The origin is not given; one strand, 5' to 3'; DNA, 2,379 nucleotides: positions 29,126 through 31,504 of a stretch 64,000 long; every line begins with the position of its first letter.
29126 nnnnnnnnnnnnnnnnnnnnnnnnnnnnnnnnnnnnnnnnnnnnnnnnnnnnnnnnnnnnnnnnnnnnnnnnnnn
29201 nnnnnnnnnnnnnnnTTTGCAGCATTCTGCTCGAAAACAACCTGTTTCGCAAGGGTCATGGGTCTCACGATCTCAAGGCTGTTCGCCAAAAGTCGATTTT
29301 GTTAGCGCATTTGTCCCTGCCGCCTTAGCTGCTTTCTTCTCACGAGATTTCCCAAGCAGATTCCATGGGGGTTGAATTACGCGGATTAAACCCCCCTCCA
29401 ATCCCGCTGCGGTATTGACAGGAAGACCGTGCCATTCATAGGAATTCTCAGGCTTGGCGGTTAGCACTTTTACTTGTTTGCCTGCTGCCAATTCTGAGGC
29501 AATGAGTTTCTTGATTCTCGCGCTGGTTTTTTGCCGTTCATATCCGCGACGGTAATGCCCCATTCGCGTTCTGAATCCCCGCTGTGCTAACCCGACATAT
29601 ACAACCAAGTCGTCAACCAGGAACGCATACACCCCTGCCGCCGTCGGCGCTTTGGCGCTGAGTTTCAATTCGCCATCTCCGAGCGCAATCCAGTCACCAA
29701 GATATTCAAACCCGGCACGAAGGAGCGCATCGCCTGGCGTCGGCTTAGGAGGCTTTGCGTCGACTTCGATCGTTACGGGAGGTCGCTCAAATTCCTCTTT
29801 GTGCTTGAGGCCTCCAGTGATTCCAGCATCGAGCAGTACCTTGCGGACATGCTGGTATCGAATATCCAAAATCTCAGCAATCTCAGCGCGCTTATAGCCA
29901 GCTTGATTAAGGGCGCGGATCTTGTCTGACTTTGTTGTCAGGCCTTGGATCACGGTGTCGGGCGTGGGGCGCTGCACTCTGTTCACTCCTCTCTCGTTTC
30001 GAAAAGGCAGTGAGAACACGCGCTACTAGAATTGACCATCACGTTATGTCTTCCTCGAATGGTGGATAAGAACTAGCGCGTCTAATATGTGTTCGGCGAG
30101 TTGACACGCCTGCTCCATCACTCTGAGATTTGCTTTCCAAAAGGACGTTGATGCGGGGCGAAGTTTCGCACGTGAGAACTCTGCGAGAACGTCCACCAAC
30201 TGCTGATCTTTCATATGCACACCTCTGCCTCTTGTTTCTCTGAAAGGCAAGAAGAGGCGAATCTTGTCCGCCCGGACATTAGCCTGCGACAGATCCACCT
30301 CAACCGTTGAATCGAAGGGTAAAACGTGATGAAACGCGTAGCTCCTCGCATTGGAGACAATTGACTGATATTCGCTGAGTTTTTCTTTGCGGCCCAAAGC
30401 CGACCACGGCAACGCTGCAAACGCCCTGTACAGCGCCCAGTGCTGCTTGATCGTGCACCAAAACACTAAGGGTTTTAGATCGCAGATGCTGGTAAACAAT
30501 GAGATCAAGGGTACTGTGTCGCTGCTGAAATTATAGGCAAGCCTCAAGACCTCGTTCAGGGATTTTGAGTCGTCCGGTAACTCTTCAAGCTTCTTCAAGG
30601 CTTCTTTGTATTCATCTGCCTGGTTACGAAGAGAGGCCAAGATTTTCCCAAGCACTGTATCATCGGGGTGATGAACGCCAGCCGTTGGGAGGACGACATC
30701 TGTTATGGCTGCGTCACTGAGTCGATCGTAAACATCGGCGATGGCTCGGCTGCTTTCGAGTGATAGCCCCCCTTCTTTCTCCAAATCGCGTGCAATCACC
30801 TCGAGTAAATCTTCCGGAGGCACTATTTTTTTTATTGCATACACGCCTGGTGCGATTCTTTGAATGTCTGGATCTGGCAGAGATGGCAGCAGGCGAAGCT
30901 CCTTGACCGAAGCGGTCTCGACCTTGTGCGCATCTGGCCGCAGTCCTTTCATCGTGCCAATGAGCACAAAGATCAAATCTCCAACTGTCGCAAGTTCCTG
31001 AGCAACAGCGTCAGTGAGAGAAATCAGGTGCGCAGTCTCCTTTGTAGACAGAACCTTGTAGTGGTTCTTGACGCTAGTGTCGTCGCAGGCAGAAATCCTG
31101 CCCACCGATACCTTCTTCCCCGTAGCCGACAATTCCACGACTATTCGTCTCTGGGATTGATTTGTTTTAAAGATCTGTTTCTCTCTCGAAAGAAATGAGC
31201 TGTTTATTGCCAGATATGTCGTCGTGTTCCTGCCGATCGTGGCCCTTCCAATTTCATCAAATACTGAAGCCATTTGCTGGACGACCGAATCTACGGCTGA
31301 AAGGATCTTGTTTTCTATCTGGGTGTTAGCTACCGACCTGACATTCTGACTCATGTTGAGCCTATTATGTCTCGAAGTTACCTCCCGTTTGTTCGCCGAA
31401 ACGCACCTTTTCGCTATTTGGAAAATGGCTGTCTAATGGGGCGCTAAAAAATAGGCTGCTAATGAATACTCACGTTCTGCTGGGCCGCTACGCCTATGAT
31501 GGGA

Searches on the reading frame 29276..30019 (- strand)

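Call 17: search_protein_families(library=pfam, proteins=[window:29276-30019:-], max_evalue=0.001)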
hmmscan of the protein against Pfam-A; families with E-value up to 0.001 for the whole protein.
window:29276-30019:- (248 aa): 0 families

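Call 18: search_protein_families(library=phrogs, proteins=[window:29276-30019:-], max_evalue=0.001)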
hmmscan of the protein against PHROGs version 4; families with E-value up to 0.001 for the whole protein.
window:29276-30019:- (248 aa): 1 family
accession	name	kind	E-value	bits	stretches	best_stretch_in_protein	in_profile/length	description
phrog_1111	-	DNA, RNA and nucleotide metabolism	1.8e-11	45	1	128-221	36-133/139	endonuclease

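Call 105: search_protein_families(library=ncbifam, proteins=[window:29276-30019:-], max_evalue=0.01)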
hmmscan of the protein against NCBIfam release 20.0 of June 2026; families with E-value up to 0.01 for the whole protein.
window:29276-30019:- (248 aa): 1 family
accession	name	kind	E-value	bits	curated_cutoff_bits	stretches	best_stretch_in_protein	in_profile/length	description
NF040595.1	HTH_Cbp1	equivalog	0.0018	18.2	140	1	31-76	5-50/135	CRISPR DNA repeat-binding protein Cbp1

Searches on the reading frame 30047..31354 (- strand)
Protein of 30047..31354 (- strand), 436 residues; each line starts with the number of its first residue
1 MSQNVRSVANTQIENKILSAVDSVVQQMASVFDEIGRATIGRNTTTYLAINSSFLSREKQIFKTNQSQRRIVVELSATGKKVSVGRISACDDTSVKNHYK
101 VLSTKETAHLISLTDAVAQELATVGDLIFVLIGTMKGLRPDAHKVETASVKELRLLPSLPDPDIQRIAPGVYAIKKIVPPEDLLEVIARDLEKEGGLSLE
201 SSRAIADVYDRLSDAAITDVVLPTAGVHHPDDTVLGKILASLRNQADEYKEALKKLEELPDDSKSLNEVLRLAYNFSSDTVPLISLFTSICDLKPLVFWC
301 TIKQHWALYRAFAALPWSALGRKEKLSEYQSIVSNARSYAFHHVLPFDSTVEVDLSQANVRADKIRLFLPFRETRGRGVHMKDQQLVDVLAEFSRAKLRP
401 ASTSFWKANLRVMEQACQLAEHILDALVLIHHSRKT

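Call 17: search_protein_families(library=pfam, proteins=[window:30047-31354:-], max_evalue=0.001)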
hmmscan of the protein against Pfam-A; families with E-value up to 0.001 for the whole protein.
window:30047-31354:- (436 aa): 0 families

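Call 18: search_protein_families(library=phrogs, proteins=[window:30047-31354:-], max_evalue=0.001)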
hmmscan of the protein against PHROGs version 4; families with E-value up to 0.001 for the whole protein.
window:30047-31354:- (436 aa): 0 families

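Call 105: search_protein_families(library=ncbifam, proteins=[window:30047-31354:-], max_evalue=0.01)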
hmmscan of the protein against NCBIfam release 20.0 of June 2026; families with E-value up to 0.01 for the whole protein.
window:30047-31354:- (436 aa): 0 families

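Call 106: search_dna_similar(query=window:30047-31354:-, collection=phages, mode=protein, max_evalue=0.001, max_rows=8)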
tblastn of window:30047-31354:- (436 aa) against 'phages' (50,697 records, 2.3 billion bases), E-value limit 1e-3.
No match.
